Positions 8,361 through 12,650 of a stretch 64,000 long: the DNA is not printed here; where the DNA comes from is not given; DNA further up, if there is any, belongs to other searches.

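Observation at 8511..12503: Exported 1330-aa lipoprotein joining a polysaccharide-lyase-like domain, glycan-binding modules and an ADP-ribosylglycohydrolase-family domain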

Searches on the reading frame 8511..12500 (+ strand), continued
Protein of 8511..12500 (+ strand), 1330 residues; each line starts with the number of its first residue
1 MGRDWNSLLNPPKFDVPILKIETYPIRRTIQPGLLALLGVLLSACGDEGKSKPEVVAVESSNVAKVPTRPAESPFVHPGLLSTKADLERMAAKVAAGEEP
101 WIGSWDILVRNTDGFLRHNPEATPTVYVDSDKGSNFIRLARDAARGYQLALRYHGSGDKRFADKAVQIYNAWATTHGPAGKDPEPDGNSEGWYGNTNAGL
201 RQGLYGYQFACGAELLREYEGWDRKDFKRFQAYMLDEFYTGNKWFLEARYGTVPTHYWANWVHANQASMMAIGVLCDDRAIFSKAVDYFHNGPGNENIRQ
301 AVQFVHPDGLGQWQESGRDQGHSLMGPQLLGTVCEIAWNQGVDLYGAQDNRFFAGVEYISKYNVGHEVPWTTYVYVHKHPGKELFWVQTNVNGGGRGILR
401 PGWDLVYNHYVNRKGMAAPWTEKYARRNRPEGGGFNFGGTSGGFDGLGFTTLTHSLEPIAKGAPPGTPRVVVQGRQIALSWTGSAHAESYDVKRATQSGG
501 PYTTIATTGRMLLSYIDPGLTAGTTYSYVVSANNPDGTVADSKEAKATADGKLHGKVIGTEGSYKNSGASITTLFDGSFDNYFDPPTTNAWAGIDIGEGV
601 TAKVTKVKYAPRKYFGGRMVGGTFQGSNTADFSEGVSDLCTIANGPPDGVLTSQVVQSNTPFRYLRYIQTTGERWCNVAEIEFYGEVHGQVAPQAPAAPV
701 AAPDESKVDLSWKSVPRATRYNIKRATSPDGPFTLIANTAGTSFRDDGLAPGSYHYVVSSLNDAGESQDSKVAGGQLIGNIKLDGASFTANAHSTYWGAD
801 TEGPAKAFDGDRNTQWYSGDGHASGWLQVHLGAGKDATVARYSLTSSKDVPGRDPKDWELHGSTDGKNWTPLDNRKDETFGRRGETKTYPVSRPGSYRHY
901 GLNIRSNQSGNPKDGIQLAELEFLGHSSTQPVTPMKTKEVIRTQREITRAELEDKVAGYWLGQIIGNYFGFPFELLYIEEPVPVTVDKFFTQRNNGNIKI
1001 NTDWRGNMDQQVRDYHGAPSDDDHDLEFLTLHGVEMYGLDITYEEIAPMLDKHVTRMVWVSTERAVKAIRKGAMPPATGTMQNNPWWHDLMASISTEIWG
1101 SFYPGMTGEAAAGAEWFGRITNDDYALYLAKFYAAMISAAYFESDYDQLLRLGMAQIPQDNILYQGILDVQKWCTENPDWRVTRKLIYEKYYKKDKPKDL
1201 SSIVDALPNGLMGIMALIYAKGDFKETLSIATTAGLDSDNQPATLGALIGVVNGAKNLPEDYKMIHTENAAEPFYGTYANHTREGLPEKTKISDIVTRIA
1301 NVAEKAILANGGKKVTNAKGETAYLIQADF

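Call 19: find_homologous_proteins(query=window:8511-12500:+, max_evalue=1e-10)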
Query window:8511-12500:+ (1330 aa): 1192 proteins with E <= 1e-10 among 8000 candidates; the best 120 are listed.
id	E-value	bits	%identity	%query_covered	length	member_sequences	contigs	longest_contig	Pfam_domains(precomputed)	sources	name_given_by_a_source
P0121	0.0e+0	3135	100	100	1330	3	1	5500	PF00754.32,PF03747.20,PF22633.4,PF05426.19,PF00041.28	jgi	jgi:hypothetical protein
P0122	0.0e+0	1875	64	95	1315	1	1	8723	PF00754.32,PF03747.20,PF22633.4,PF05426.19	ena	-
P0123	0.0e+0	1100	60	64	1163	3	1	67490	PF00754.32,PF22633.4,PF05426.19,PF00041.28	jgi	jgi:fibronectin type 3 domain-containing protein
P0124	0.0e+0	1062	58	63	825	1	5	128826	PF00754.32,PF22633.4,PF05426.19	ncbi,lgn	-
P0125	0.0e+0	1014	56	64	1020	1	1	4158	PF00754.32,PF22633.4,PF05426.19,PF00041.28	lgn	-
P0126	6.6e-295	999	63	53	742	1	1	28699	PF05426.19,PF00041.28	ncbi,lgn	-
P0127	2.5e-291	988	53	65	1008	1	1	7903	PF00754.32,PF22633.4,PF05426.19,PF00041.28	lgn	-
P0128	7.1e-287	973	55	53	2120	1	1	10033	PF22925.4,PF06439.19,PF13385.14,PF25833.1,PF02973.23,PF05426.19,PF02210.32,PF00054.31,PF00041.28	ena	-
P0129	7.1e-285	966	52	65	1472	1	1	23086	PF00754.32,PF22633.4,PF13385.14,PF25833.1,PF05426.19,PF00041.28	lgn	-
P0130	8.3e-283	959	50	65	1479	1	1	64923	PF00754.32,PF22633.4,PF13385.14,PF25833.1,PF05426.19,PF00041.28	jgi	jgi:hypothetical protein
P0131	1.2e-282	959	59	54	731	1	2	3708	PF05426.19,PF00041.28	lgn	-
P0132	4.2e-282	957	53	54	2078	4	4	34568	PF22925.4,PF06439.19,PF13385.14,PF25833.1,PF05426.19,PF02210.32,PF00054.31,PF00041.28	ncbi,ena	-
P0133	2.6e-281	954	49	65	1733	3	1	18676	PF07081.19,PF00754.32,PF22633.4,PF13385.14,PF25833.1,PF05426.19,PF00041.28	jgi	jgi:fibronectin type 3 domain-containing protein/regulation of enolase protein 1 (concanavalin A-lik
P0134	1.7e-280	952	49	65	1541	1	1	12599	PF07081.19,PF00754.32,PF22633.4,PF13385.14,PF25833.1,PF05426.19,PF00041.28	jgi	jgi:fibronectin type 3 domain-containing protein/regulation of enolase protein 1 (concanavalin A-lik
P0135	1.5e-279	948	49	65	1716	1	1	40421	PF07081.19,PF00754.32,PF22633.4,PF13385.14,PF25833.1,PF05426.19,PF00041.28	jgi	jgi:fibronectin type 3 domain-containing protein/regulation of enolase protein 1 (concanavalin A-lik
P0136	4.4e-277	940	51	66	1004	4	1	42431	PF00754.32,PF22633.4,PF25833.1,PF05426.19,PF00041.28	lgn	-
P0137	4.7e-277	940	49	66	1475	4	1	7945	PF00754.32,PF22633.4,PF13385.14,PF25833.1,PF05426.19,PF00041.28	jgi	-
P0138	1.1e-275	936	49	63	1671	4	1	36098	PF07081.19,PF00754.32,PF22633.4,PF13385.14,PF25833.1,PF05426.19,PF00041.28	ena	-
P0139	1.3e-274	932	51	65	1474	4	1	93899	PF00754.32,PF00354.25,PF22633.4,PF13385.14,PF25833.1,PF05426.19,PF00041.28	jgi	jgi:fibronectin type 3 domain-containing protein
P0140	4.1e-274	930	48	68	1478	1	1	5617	PF00754.32,PF22633.4,PF13385.14,PF25833.1,PF05426.19,PF00041.28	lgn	-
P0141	4.5e-274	930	55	55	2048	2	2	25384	PF07081.19,PF22925.4,PF13385.14,PF25833.1,PF05426.19,PF02210.32,PF00054.31,PF00041.28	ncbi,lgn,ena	-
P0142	3.4e-273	927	49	65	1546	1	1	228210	PF07081.19,PF00754.32,PF22633.4,PF13385.14,PF25833.1,PF05426.19,PF00041.28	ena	-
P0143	2.5e-272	925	51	63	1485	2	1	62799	PF07081.19,PF00754.32,PF22633.4,PF13385.14,PF25833.1,PF05426.19,PF00041.28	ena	-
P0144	4.7e-270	917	48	66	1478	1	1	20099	PF00754.32,PF22633.4,PF13385.14,PF25833.1,PF05426.19,PF00041.28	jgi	jgi:fibronectin type 3 domain-containing protein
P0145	1.7e-269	915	46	67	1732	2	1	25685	PF07081.19,PF00754.32,PF22633.4,PF13385.14,PF25833.1,PF05426.19,PF00041.28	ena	-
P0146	3.1e-267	908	59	52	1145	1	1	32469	PF00754.32,PF00354.25,PF22633.4,PF13385.14,PF05426.19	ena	-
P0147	4.7e-267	907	47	66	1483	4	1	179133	PF00754.32,PF00354.25,PF22633.4,PF13385.14,PF05426.19,PF00041.28,PF18884.6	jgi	jgi:fibronectin type 3 domain-containing protein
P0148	2.7e-266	905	49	63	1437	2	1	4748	PF00754.32,PF22633.4,PF13385.14,PF25833.1,PF05426.19,PF00041.28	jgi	jgi:fibronectin type 3 domain-containing protein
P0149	3.9e-266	904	51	65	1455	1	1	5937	PF00754.32,PF22633.4,PF25833.1,PF05426.19,PF00041.28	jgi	jgi:fibronectin type 3 domain-containing protein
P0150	7.9e-266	903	50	65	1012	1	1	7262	PF00754.32,PF22633.4,PF05426.19,PF00041.28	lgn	-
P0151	4.5e-262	891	50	63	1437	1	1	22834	PF00754.32,PF22633.4,PF13385.14,PF25833.1,PF05426.19,PF00041.28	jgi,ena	-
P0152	8.6e-262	890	48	64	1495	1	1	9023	PF00754.32,PF22633.4,PF13385.14,PF05426.19,PF00041.28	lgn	-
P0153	1.7e-261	889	57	56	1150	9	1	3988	PF18099.8,PF13385.14,PF05426.19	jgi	jgi:hypothetical protein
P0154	7.1e-261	887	59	52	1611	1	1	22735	PF12951.14,PF22633.4,PF25833.1,PF05426.19,PF00041.28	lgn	-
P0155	3.4e-259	881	53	58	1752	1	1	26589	PF06439.19,PF13385.14,PF25833.1,PF05426.19,PF02210.32,PF00041.28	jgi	jgi:fibronectin type 3 domain-containing protein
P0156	7.6e-259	880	55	54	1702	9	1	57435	PF06439.19,PF13385.14,PF25833.1,PF05426.19,PF02210.32,PF00041.28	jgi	jgi:fibronectin type 3 domain-containing protein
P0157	9.1e-259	880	58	53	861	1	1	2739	PF05426.19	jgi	jgi:hypothetical protein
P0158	2.5e-257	875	55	54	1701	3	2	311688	PF13385.14,PF25833.1,PF05426.19,PF02210.32,PF00041.28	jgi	jgi:fibronectin type 3 domain-containing protein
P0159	5.4e-256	870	55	53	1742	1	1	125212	PF06439.19,PF13385.14,PF25833.1,PF05426.19,PF02210.32,PF00054.31,PF00041.28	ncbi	-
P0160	6.7e-256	870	56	52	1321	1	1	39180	PF13385.14,PF05426.19,PF00041.28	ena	-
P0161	1.4e-255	869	48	64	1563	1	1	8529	PF00754.32,PF22633.4,PF13385.14,PF25833.1,PF05426.19,PF05345.19,PF00041.28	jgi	-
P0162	6.3e-255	867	49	68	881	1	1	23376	PF00754.32,PF22633.4,PF05426.19,PF03422.22,PF00041.28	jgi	jgi:hypothetical protein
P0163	1.1e-254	866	55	54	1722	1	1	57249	PF22925.4,PF06439.19,PF13385.14,PF25833.1,PF05426.19,PF02210.32,PF00054.31,PF00041.28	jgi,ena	-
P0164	2.7e-253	861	49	67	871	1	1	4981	PF00754.32,PF22633.4,PF05426.19,PF03422.22,PF00041.28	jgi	jgi:hypothetical protein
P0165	3.5e-252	858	54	54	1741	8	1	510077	PF06439.19,PF13385.14,PF25833.1,PF05426.19,PF02210.32,PF00054.31,PF00041.28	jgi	jgi:fibronectin type 3 domain-containing protein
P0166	1.6e-250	852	54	54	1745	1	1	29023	PF22925.4,PF06439.19,PF13385.14,PF05426.19,PF02210.32,PF00054.31,PF00041.28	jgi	jgi:fibronectin type 3 domain-containing protein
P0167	3.7e-250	851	54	53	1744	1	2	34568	PF06439.19,PF13385.14,PF05426.19,PF02210.32,PF00054.31,PF00041.28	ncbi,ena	-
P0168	9.2e-250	850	54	54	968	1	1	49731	PF13385.14,PF05426.19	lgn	-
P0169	2.0e-249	849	55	53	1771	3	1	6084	PF13385.14,PF25833.1,PF05426.19,PF02210.32,PF00054.31,PF00041.28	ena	-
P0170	4.2e-248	844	54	54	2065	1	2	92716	PF22925.4,PF07953.21,PF06439.19,PF13385.14,PF25833.1,PF05426.19,PF02210.32,PF00054.31,PF00041.28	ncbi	-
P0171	1.0e-247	843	60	46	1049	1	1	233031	PF00754.32,PF01120.24,PF05426.19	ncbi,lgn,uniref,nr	ncbi:hypothetical protein HNR46_001711 [Haloferula luteola]|uniref:alpha-L-fucosidase n=1 Tax=Halofe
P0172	1.2e-247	843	53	54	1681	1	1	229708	PF06439.19,PF13385.14,PF25833.1,PF05426.19,PF02210.32,PF00054.31,PF00041.28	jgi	jgi:fibronectin type 3 domain-containing protein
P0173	1.7e-247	842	43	65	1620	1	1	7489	PF00754.32,PF22633.4,PF05426.19,PF00041.28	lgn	-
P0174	5.1e-245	834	47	63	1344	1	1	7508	PF00754.32,PF22633.4,PF13385.14,PF25833.1,PF05426.19,PF00041.28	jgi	jgi:fibronectin type 3 domain-containing protein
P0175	1.0e-244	833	49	65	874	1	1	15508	PF00754.32,PF22633.4,PF05426.19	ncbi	-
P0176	1.3e-244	833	55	52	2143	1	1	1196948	PF22925.4,PF07953.21,PF06439.19,PF13385.14,PF05426.19,PF02210.32,PF00054.31,PF00041.28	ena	-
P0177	1.5e-244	833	54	53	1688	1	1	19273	PF22925.4,PF07953.21,PF06439.19,PF00354.25,PF13385.14,PF25833.1,PF05426.19,PF02210.32,PF00054.31,PF00041.28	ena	-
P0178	2.1e-244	832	54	54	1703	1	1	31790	PF22925.4,PF06439.19,PF13385.14,PF25833.1,PF05426.19,PF02210.32,PF00054.31,PF00041.28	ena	-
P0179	2.3e-244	832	49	65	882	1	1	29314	PF00754.32,PF25833.1,PF05426.19,PF00041.28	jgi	jgi:hypothetical protein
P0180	5.2e-244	831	55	53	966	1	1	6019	PF00754.32,PF22633.4,PF13385.14,PF05426.19,PF00041.28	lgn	-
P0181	5.4e-244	831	54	53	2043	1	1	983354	PF22925.4,PF07953.21,PF13385.14,PF05426.19,PF02210.32,PF00054.31,PF00041.28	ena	-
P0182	8.8e-243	827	54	54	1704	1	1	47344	PF22925.4,PF06439.19,PF13385.14,PF25833.1,PF05426.19,PF02210.32,PF00054.31,PF00041.28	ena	-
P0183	7.4e-241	820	56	53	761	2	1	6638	PF05426.19,PF00041.28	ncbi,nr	ncbi:MAG TPA: alginate lyase family protein, partial [Candidatus Paceibacterota bacterium]|nr:algina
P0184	1.2e-240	820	53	55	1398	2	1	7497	PF13385.14,PF05426.19,PF02210.32,PF05345.19,PF00054.31,PF00041.28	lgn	-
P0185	1.5e-240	819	47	57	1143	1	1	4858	PF00754.32,PF22633.4,PF05426.19,PF00041.28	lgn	-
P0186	2.0e-240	819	55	53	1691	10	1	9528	PF13385.14,PF25833.1,PF05426.19,PF02210.32,PF00054.31,PF00041.28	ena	-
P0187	4.6e-240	818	54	54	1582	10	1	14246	PF13385.14,PF05426.19,PF02210.32,PF05345.19,PF00054.31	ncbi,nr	ncbi:MAG: alginate lyase family protein [Phycisphaerae bacterium]|nr:alginate lyase family protein [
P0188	9.5e-239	813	47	67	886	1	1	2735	PF00754.32,PF22633.4,PF05426.19,PF03422.22,PF00041.28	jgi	jgi:hypothetical protein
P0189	1.3e-238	813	54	53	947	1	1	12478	PF13385.14,PF05426.19,PF00041.28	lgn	-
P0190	1.4e-238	813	49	63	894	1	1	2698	PF00754.32,PF22633.4,PF05426.19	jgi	jgi:hypothetical protein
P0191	1.4e-237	809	56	53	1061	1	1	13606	PF13385.14,PF05426.19,PF00041.28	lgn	-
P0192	4.0e-237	808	53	55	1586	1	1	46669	PF13385.14,PF02973.23,PF05426.19,PF02210.32,PF05345.19,PF00054.31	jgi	jgi:hypothetical protein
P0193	2.8e-234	798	54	52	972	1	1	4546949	PF13385.14,PF05426.19,PF00041.28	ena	-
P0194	1.5e-233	796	48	57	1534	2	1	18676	PF13385.14,PF25833.1,PF05426.19,PF02210.32,PF00041.28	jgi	jgi:fibronectin type 3 domain-containing protein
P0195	5.2e-233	794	54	53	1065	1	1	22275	PF13385.14,PF05426.19,PF05345.19,PF00041.28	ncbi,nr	ncbi:MAG: alginate lyase family protein [Planctomycetaceae bacterium]|nr:alginate lyase family prote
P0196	1.9e-231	789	44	65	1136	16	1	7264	PF00754.32,PF22633.4,PF05426.19,PF00041.28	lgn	-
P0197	1.5e-229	783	55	53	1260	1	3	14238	PF13385.14,PF05426.19,PF02210.32,PF00054.31,PF00041.28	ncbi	-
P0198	1.9e-229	782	53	54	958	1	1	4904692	PF13385.14,PF05426.19,PF00041.28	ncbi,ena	-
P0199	1.3e-227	776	43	52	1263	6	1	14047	PF00754.32,PF22633.4,PF05426.19,PF00041.28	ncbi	ncbi:MAG: discoidin domain-containing protein [Tepidisphaeraceae bacterium]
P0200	1.6e-227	776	57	47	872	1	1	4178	PF05426.19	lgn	-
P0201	1.9e-227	776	43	52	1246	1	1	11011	PF25833.1,PF05426.19,PF00041.28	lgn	-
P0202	9.0e-227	774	52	52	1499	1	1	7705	PF17963.8,PF13385.14,PF05426.19,PF02210.32,PF05345.19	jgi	jgi:fibronectin type 3 domain-containing protein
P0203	2.2e-226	772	57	47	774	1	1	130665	PF05426.19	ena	-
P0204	2.4e-225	769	49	52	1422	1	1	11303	PF16655.13,PF13385.14,PF25833.1,PF05426.19,PF00041.28,PF16656.12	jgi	jgi:fibronectin type 3 domain-containing protein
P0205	6.7e-225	767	51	53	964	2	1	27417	PF13385.14,PF05426.19,PF00041.28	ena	-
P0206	3.4e-224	765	47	54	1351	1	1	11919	PF00754.32,PF22633.4,PF05426.19,PF00041.28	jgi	jgi:fibronectin type 3 domain-containing protein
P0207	7.3e-224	764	52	53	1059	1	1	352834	PF13385.14,PF05426.19,PF00041.28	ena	-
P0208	1.2e-222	760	51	54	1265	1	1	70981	PF00754.32,PF13385.14,PF02973.23,PF05426.19,PF02210.32,PF05345.19,PF00041.28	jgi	jgi:hypothetical protein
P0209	4.6e-221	755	44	64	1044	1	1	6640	PF00754.32,PF22633.4,PF05426.19,PF00041.28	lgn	-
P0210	5.3e-221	755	50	54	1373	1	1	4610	PF22925.4,PF13385.14,PF02973.23,PF05426.19,PF02210.32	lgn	-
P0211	2.0e-219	749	45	65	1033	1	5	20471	PF00754.32,PF22633.4,PF25833.1,PF05426.19,PF00041.28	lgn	-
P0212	2.2e-219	749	49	53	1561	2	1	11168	PF13385.14,PF25833.1,PF05426.19,PF02210.32,PF00054.31,PF00041.28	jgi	jgi:fibronectin type 3 domain-containing protein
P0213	2.0e-214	733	42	57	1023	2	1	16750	PF22633.4,PF05426.19,PF00041.28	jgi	jgi:fibronectin type 3 domain-containing protein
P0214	1.3e-212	727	48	53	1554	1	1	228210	PF22925.4,PF13385.14,PF25833.1,PF05426.19,PF02210.32,PF00054.31,PF00041.28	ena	-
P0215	4.3e-212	725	49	53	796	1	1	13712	PF05426.19,PF00041.28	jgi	-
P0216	5.5e-211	721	47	56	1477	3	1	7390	PF13385.14,PF25833.1,PF05426.19,PF00041.28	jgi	-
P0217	1.1e-206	707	46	52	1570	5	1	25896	PF13385.14,PF25833.1,PF05426.19,PF02210.32,PF00041.28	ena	-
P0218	5.7e-206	705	50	53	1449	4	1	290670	PF18099.8,PF25833.1,PF05426.19,PF03422.22,PF19078.7,PF00041.28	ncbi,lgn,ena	-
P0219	8.5e-205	701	51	52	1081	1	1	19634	PF00354.25,PF13385.14,PF22704.3,PF05426.19,PF03422.22,PF00041.28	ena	-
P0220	1.2e-203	697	48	58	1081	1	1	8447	PF18099.8,PF16990.12,PF05426.19,PF03422.22,PF00041.28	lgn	-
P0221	4.0e-202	692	50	53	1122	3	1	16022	PF18099.8,PF16990.12,PF05426.19,PF03422.22,PF00041.28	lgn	-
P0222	2.3e-199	683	48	53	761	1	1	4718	PF05426.19,PF00041.28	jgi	jgi:hypothetical protein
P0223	7.7e-197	674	37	35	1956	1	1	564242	PF00754.32,PF00942.26,PF22633.4,PF18962.8,PF25833.1,PF05426.19,PF00041.28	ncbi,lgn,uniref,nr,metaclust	ncbi:Alginate lyase [Mucilaginibacter gossypiicola]|uniref:Alginate lyase n=1 Tax=Mucilaginibacter g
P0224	1.3e-196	674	48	53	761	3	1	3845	PF05426.19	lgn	-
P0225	2.5e-195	669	48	54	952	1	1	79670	PF05426.19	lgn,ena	-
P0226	1.5e-191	657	47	54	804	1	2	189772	PF05426.19,PF00041.28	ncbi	-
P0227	6.5e-191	655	45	55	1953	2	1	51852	PF12951.14,PF25833.1,PF05426.19,PF00041.28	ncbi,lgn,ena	-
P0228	4.0e-189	649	44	33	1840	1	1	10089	PF01108.24,PF13385.14,PF05426.19,PF00041.28,PF16656.12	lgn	-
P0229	5.6e-184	632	61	36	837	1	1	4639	PF05426.19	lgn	-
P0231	1.0e-183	631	45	51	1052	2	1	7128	PF13385.14,PF05426.19,PF00041.28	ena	-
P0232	1.2e-179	618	49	48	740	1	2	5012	PF05426.19,PF00041.28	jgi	-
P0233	1.4e-177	611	44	54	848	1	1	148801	PF05426.19,PF00041.28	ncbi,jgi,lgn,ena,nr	ncbi:MAG TPA: alginate lyase family protein [Verrucomicrobiae bacterium]|nr:alginate lyase family pr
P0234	3.3e-177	609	44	52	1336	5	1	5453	PF12951.14,PF05426.19,PF00041.28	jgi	jgi:autotransporter-associated beta strand protein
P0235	4.3e-177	609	45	53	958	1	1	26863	PF05426.19,PF00041.28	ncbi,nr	ncbi:MAG: alginate lyase family protein [Verrucomicrobiae bacterium]|nr:alginate lyase family protei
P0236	3.1e-176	606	43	53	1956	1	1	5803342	PF12951.14,PF00754.32,PF05426.19,PF00041.28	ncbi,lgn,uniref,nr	ncbi:autotransporter-associated beta strand repeat-containing protein [Luteolibacter sp. LG18]|unire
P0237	1.1e-174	601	40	38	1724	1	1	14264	PF00942.26,PF22633.4,PF18962.8,PF25833.1,PF05426.19,PF00041.28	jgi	jgi:fibronectin type 3 domain-containing protein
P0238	1.6e-174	600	43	52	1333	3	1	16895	PF12951.14,PF05426.19,PF00041.28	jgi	jgi:autotransporter-associated beta strand protein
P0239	1.1e-173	598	42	54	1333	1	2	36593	PF12951.14,PF05426.19,PF00041.28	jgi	jgi:autotransporter-associated beta strand protein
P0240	1.1e-173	598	58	36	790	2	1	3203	PF14200.13,PF05426.19,PF03422.22,PF00652.29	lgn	-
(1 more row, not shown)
